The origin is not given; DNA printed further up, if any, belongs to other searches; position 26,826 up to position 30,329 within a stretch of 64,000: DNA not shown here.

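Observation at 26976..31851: Unusually large multi-SLBB OPX exporter with a low-complexity charged insert, paired with a dedicated beta-barrel outer-membrane protein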

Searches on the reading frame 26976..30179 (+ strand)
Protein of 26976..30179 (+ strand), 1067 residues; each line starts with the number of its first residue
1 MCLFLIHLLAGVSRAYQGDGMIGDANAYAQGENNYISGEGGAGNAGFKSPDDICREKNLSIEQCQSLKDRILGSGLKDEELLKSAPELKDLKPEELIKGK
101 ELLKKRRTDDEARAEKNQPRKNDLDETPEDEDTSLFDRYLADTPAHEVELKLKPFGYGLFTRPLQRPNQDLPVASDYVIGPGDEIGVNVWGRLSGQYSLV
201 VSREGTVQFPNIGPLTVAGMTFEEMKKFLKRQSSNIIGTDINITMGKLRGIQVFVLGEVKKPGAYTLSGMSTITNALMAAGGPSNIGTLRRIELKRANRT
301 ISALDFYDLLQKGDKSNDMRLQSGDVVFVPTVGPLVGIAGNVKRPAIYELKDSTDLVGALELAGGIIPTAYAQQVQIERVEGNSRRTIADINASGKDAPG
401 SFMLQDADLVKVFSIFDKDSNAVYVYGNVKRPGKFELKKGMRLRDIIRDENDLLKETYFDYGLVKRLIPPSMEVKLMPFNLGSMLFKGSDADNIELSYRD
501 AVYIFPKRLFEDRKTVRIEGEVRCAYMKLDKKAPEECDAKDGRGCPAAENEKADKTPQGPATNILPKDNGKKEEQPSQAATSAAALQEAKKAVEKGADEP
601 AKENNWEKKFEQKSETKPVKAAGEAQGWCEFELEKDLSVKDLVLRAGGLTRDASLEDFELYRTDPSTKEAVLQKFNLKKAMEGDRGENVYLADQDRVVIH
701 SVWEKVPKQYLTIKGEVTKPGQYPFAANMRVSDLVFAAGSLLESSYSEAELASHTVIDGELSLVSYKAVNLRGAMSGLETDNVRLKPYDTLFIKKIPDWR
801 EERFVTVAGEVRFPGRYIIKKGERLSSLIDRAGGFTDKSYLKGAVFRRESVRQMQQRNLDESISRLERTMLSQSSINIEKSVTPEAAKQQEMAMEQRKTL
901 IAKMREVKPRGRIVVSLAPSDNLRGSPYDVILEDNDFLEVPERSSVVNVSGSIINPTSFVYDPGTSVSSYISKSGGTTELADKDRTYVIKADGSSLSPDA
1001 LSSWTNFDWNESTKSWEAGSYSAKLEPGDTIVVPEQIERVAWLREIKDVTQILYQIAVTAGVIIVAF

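Call 6: search_protein_families(library=pfam, proteins=[window:26976-30179:+], max_evalue=0.1)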
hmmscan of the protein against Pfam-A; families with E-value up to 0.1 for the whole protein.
window:26976-30179:+ (1067 aa): 3 families
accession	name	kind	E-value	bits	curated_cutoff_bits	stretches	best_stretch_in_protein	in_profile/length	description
PF10531.15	SLBB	-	6e-61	202.6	27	7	336-384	2-51/55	SLBB domain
PF22461.2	SLBB_2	-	4.4e-41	139.3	27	4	252-329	2-79/79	SLBB domain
PF02563.21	Poly_export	-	1.7e-17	63.8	28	1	172-242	2-73/77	Polysaccharide biosynthesis/export protein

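Call 7: search_protein_families(library=ncbifam, proteins=[window:26976-30179:+], max_evalue=0.1)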
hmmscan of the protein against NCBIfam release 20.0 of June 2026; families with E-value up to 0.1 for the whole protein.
window:26976-30179:+ (1067 aa): 6 families
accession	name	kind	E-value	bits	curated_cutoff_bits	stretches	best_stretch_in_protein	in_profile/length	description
TIGR03028.1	EpsE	equivalog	3.9e-47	160.6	262.65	5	176-383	1-212/239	polysaccharide export protein EpsE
TIGR03027.2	pepcterm_export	equivalog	9e-41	139.4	180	4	176-330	2-165/169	XrtA/PEP-CTERM system exopolysaccharide export protein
NF011658.0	PRK15078.1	subfamily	2.8e-23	82.3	333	1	176-380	84-303/380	polysaccharide export protein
NF041843.1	EpsY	equivalog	2.4e-22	79.2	320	2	172-329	48-210/211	exopolysaccharide export protein EpsY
NF045978.1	ComEA_MAG0490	equivalog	5.9e-11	42.4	98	1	417-448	37-68/162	MAG0490 family ComEA-like DNA-binding protein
TIGR01959.1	nuoF_fam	equivalog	2.5e-05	22.9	558.65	0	803-853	235-286/410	NADH-quinone oxidoreductase subunit NuoF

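Call 12: find_homologous_proteins(query=window:26976-30179:+, max_evalue=1e-10)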
Query window:26976-30179:+ (1067 aa): 3641 proteins with E <= 1e-10 among 8000 candidates; the best 120 are listed.
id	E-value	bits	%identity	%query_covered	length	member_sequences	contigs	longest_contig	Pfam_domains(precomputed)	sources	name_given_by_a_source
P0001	0.0e+0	2388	100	100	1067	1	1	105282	PF10531.16,PF02563.22,PF22461.3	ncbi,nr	ncbi:MAG: SLBB domain-containing protein [Deltaproteobacteria bacterium]|nr:SLBB domain-containing p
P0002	0.0e+0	2105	88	100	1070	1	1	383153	PF10531.16,PF02563.22,PF22461.3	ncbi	-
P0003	0.0e+0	1995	83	100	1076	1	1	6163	PF10531.16,PF02563.22,PF22461.3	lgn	-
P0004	0.0e+0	1833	77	100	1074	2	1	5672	PF10531.16,PF02563.22,PF22461.3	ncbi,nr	ncbi:MAG: SLBB domain-containing protein [Deltaproteobacteria bacterium]|nr:SLBB domain-containing p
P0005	0.0e+0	1260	51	86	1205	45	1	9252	PF10531.16,PF02563.22,PF22461.3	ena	-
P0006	0.0e+0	1214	53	98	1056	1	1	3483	PF10531.16,PF02563.22,PF22461.3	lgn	-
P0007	0.0e+0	1173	51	65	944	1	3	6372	PF10531.16,PF02563.22,PF22461.3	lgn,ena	-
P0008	0.0e+0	1159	48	67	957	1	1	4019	PF10531.16,PF02563.22,PF22461.3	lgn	-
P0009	0.0e+0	1155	48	67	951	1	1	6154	PF10531.16,PF02563.22,PF22461.3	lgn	-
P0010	0.0e+0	1145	48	63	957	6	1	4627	PF10531.16,PF02563.22,PF22461.3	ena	-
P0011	0.0e+0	1129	47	66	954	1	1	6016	PF10531.16,PF02563.22,PF22461.3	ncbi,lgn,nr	ncbi:MAG: SLBB domain-containing protein [Deltaproteobacteria bacterium]|nr:SLBB domain-containing p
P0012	0.0e+0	1110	52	96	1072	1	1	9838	PF10531.16,PF02563.22,PF22461.3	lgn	-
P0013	0.0e+0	1096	50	94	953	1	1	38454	PF10531.16,PF02563.22,PF22461.3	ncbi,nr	ncbi:MAG: SLBB domain-containing protein [Deltaproteobacteria bacterium]|nr:SLBB domain-containing p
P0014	0.0e+0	1090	50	63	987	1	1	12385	PF10531.16,PF02563.22,PF22461.3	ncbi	-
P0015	0.0e+0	1089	44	64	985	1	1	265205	PF10531.16,PF02563.22,PF22461.3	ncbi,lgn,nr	ncbi:MAG: SLBB domain-containing protein [Deltaproteobacteria bacterium]|nr:SLBB domain-containing p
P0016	0.0e+0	1081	50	63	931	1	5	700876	PF10531.16,PF02563.22,PF22461.3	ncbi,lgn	-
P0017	0.0e+0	1078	47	63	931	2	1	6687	PF10531.16,PF02563.22,PF22461.3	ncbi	-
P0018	0.0e+0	1072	46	64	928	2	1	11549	PF10531.16,PF02563.22,PF22461.3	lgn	-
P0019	0.0e+0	1067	50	95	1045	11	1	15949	PF10531.16,PF02563.22,PF22461.3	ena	-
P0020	0.0e+0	1066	44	65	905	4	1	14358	PF10531.16,PF02563.22,PF22461.3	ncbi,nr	ncbi:MAG: SLBB domain-containing protein [Deltaproteobacteria bacterium]|nr:SLBB domain-containing p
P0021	0.0e+0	1062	51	96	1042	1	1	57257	PF10531.16,PF02563.22,PF22461.3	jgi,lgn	-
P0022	0.0e+0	1055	58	45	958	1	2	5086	PF10531.16,PF02563.22,PF22461.3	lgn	-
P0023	0.0e+0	1052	38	84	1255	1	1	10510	PF10531.16,PF02563.22,PF22461.3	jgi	-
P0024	0.0e+0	1051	45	63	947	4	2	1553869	PF10531.16,PF02563.22,PF22461.3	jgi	-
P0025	0.0e+0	1049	51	95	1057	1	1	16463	PF10531.16,PF02563.22,PF22461.3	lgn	-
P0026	0.0e+0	1046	44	65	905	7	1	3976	PF10531.16,PF02563.22,PF22461.3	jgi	-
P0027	0.0e+0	1046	47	58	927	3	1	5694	PF10531.16,PF02563.22,PF22461.3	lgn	-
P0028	0.0e+0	1045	47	63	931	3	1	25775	PF10531.16,PF02563.22,PF22461.3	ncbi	-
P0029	0.0e+0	1042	56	42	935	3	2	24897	PF10531.16,PF02563.22,PF22461.3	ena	-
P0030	0.0e+0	1032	47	66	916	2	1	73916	PF10531.16,PF02563.22,PF22461.3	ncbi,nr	ncbi:MAG: SLBB domain-containing protein [Deltaproteobacteria bacterium]|nr:SLBB domain-containing p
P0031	0.0e+0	1028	46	58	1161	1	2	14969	PF10531.16,PF02563.22,PF22461.3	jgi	-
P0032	0.0e+0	1026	47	58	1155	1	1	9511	PF10531.16,PF02563.22,PF22461.3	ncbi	-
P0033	0.0e+0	1024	44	61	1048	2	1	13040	PF10531.16,PF02563.22,PF22461.3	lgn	-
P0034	0.0e+0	1016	41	69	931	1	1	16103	PF10531.16,PF02563.22,PF22461.3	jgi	-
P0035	0.0e+0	1015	43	64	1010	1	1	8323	PF10531.16,PF02563.22,PF22461.3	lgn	-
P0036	1.6e-298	1011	36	96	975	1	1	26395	PF10531.16,PF02563.22,PF22461.3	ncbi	ncbi:MAG: SLBB domain-containing protein [Nitrospirota bacterium]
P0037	6.9e-298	1009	43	65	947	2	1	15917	PF10531.16,PF02563.22,PF22461.3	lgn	-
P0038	1.1e-295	1002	47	93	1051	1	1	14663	PF10531.16,PF02563.22,PF22461.3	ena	-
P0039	1.3e-295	1002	47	95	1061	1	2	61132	PF10531.16,PF02563.22,PF22461.3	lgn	-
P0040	1.8e-295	1001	42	69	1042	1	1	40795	PF10531.16,PF02563.22,PF22461.3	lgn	-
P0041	4.0e-295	1000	44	65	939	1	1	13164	PF10531.16,PF02563.22,PF22461.3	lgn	-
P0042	9.7e-294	995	44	63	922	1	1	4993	PF10531.16,PF02563.22,PF22461.3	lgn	-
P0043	1.3e-293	995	37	87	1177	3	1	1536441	PF10531.16,PF02563.22,PF22461.3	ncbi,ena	-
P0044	1.7e-293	995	38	84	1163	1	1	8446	PF10531.16,PF02563.22,PF22461.3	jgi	-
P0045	1.1e-291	989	42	70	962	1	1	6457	PF10531.16,PF02563.22,PF22461.3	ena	-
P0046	1.7e-291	988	46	57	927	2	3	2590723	PF10531.16,PF02563.22,PF22461.3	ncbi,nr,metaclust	ncbi:MAG: hypothetical protein A2V21_311930 [Deltaproteobacteria bacterium GWC2_55_46]|nr:MAG: hypot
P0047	3.7e-291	987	47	92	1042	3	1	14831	PF10531.16,PF02563.22,PF22461.3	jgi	-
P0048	1.4e-290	985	44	58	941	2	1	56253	PF10531.16,PF02563.22,PF22461.3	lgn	-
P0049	5.2e-290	983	43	64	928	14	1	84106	PF10531.16,PF02563.22,PF22461.3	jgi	-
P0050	1.1e-288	979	49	92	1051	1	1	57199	PF10531.16,PF02563.22,PF22461.3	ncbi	-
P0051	4.6e-288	977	49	92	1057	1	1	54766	PF10531.16,PF02563.22,PF22461.3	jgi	-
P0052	5.1e-288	977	45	95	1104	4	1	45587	PF10531.16,PF02563.22,PF22461.3,PF08007.19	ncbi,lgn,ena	-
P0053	1.1e-286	972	49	93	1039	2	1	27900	PF10531.16,PF02563.22,PF22461.3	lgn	-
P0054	5.1e-286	970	45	62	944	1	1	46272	PF10531.16,PF02563.22,PF22461.3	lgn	-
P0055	1.0e-285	969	37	84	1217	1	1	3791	PF10531.16,PF02563.22,PF22461.3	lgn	-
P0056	4.4e-285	967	49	93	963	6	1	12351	PF10531.16,PF02563.22,PF22461.3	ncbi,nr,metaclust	ncbi:MAG: hypothetical protein A2054_03965 [Deltaproteobacteria bacterium GWA2_55_10]|nr:MAG: hypoth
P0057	1.3e-283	962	42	63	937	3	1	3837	PF10531.16,PF02563.22,PF22461.3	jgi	jgi:protein involved in polysaccharide export with SLBB domain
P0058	1.4e-283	962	47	92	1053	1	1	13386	PF10531.16,PF02563.22,PF22461.3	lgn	-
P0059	1.4e-283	962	49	92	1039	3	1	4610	PF10531.16,PF02563.22,PF22461.3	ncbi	-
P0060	2.4e-283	961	48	96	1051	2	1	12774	PF10531.16,PF02563.22,PF22461.3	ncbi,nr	ncbi:MAG: hypothetical protein GXO95_05805 [Nitrospirae bacterium]|nr:hypothetical protein [Nitrospi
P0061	2.2e-282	958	42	61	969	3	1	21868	PF10531.16,PF02563.22,PF22461.3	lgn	-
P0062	3.2e-282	957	46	100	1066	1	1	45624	PF10531.16,PF02563.22,PF22461.3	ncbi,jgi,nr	ncbi:MAG: hypothetical protein GXO94_01800 [Nitrospirae bacterium]|nr:hypothetical protein [Nitrospi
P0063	5.1e-282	957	44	63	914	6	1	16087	PF10531.16,PF02563.22,PF22461.3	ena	-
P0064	3.9e-281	954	49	93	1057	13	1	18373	PF10531.16,PF02563.22,PF22461.3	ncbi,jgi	-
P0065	3.9e-281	954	44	95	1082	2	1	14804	PF10531.16,PF02563.22,PF22461.3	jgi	-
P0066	4.1e-281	954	40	68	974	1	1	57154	PF10531.16,PF02563.22,PF22461.3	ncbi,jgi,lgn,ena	-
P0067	1.1e-280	952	38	78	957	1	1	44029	PF10531.16,PF02563.22,PF22461.3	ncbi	-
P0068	2.6e-280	951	42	65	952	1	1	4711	PF10531.16,PF02563.22,PF22461.3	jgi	-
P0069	2.9e-279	948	42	65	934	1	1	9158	PF10531.16,PF02563.22,PF22461.3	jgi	jgi:protein involved in polysaccharide export with SLBB domain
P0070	3.0e-279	947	42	65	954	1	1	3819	PF10531.16,PF02563.22,PF22461.3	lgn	-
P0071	4.1e-279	947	40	69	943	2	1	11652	PF10531.16,PF02563.22,PF22461.3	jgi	-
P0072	1.3e-278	945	41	65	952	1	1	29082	PF10531.16,PF02563.22,PF22461.3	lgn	-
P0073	8.9e-278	943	42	65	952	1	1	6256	PF10531.16,PF02563.22,PF22461.3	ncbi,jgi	-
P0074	6.5e-277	940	44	93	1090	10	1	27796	PF10531.16,PF02563.22,PF22461.3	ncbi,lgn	-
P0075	6.9e-277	940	44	75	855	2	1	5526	PF10531.16,PF02563.22,PF22461.3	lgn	-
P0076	1.1e-276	939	47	96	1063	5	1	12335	PF10531.16,PF02563.22,PF22461.3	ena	-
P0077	2.0e-276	938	43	62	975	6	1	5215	PF10531.16,PF02563.22,PF22461.3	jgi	-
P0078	2.2e-276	938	43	62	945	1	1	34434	PF10531.16,PF02563.22,PF22461.3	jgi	-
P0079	3.8e-275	934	45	92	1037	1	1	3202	PF10531.16,PF02563.22,PF22461.3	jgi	-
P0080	3.9e-275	934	43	95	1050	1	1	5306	PF10531.16,PF02563.22,PF22461.3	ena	-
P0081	4.4e-275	934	42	63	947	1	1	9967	PF10531.16,PF02563.22,PF22461.3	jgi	-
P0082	5.5e-275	933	44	96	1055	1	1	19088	PF10531.16,PF02563.22,PF22461.3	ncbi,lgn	-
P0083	6.3e-275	933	48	92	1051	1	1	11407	PF10531.16,PF02563.22,PF22461.3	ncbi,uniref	ncbi:Capsular polysaccharide export system periplasmic protein KpsD [hydrothermal vent metagenome]|u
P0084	8.4e-275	933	38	73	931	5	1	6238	PF10531.16,PF02563.22,PF22461.3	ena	-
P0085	1.2e-274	932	44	92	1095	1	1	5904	PF10531.16,PF02563.22,PF22461.3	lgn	-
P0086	1.2e-274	932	43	99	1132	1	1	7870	PF10531.16,PF02563.22,PF22461.3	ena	-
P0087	4.6e-274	930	46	96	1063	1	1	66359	PF10531.16,PF02563.22,PF22461.3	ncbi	-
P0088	1.1e-273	929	41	63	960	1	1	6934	PF10531.16,PF02563.22,PF22461.3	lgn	-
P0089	1.7e-273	928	42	63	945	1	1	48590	PF10531.16,PF02563.22,PF22461.3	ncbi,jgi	jgi:protein involved in polysaccharide export with SLBB domain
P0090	2.2e-273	928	45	96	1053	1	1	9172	PF10531.16,PF02563.22,PF22461.3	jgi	-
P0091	3.3e-273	927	44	96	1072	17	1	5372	PF10531.16,PF02563.22,PF22461.3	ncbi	ncbi:MAG: SLBB domain-containing protein, partial [Syntrophales bacterium]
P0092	5.4e-273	927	40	69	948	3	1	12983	PF10531.16,PF02563.22,PF22461.3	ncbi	-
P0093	7.3e-273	926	37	77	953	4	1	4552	PF10531.16,PF02563.22,PF22461.3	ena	-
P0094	1.5e-272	925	41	62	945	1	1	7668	PF10531.16,PF02563.22,PF22461.3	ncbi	-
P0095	2.0e-272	925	44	96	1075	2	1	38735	PF10531.16,PF02563.22,PF22461.3,PF08007.19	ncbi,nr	ncbi:MAG: SLBB domain-containing protein [Deltaproteobacteria bacterium]|nr:SLBB domain-containing p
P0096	2.7e-272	924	51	84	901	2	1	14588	PF10531.16,PF02563.22,PF22461.3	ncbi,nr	ncbi:MAG: SLBB domain-containing protein [Deltaproteobacteria bacterium]|nr:SLBB domain-containing p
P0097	4.8e-272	924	44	93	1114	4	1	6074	PF10531.16,PF02563.22,PF22461.3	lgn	-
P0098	5.7e-272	923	44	93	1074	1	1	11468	PF10531.16,PF02563.22,PF22461.3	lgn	-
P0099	2.4e-271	921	46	92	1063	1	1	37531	PF10531.16,PF02563.22,PF22461.3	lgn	-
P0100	2.9e-271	921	44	93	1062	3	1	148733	PF10531.16,PF02563.22,PF22461.3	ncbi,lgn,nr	ncbi:MAG: SLBB domain-containing protein [Syntrophales bacterium]|nr:SLBB domain-containing protein 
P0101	4.5e-271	920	44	95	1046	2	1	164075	PF10531.16,PF02563.22,PF22461.3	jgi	-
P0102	2.1e-270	918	44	95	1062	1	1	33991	PF10531.16,PF02563.22,PF22461.3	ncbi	ncbi:MAG: SLBB domain-containing protein [Syntrophales bacterium]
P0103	2.2e-270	918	42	63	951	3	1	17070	PF10531.16,PF02563.22,PF22461.3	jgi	-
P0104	4.5e-270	917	44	95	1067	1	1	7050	PF10531.16,PF02563.22,PF22461.3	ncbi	-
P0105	5.6e-270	917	41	65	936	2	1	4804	PF10531.16,PF02563.22,PF22461.3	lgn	-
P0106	1.3e-269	916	41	68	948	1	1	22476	PF10531.16,PF02563.22,PF22461.3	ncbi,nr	ncbi:MAG: SLBB domain-containing protein [Nitrospirae bacterium]|nr:SLBB domain-containing protein [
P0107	1.8e-269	915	37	78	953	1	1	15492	PF10531.16,PF02563.22,PF22461.3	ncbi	-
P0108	1.9e-269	915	42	62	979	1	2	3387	PF10531.16,PF02563.22,PF22461.3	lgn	-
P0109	4.1e-269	914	45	96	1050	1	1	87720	PF10531.16,PF02563.22,PF22461.3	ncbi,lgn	-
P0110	4.5e-269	914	48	63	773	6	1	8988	PF10531.16,PF02563.22,PF22461.3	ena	-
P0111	4.5e-269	914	35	78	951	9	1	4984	PF10531.16,PF02563.22,PF22461.3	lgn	-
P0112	5.3e-269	914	43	95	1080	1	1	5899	PF10531.16,PF02563.22,PF22461.3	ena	-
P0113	5.5e-269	914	43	62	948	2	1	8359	PF10531.16,PF02563.22,PF22461.3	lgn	-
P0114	7.1e-269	913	43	96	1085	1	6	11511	PF10531.16,PF02563.22,PF22461.3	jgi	jgi:polysaccharide biosynthesis/export protein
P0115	1.2e-268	912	44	93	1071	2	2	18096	PF10531.16,PF02563.22,PF22461.3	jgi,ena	-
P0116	1.2e-268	912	43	92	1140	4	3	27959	PF10531.16,PF02563.22,PF22461.3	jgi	-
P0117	1.4e-268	912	45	93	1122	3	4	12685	PF10531.16,PF02563.22,PF22461.3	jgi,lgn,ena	-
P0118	2.0e-268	912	39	68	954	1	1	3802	PF10531.16,PF02563.22,PF22461.3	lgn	-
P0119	2.6e-268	911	42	64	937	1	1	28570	PF10531.16,PF02563.22,PF22461.3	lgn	-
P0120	3.2e-268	911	42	96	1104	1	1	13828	PF10531.16,PF02563.22,PF22461.3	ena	-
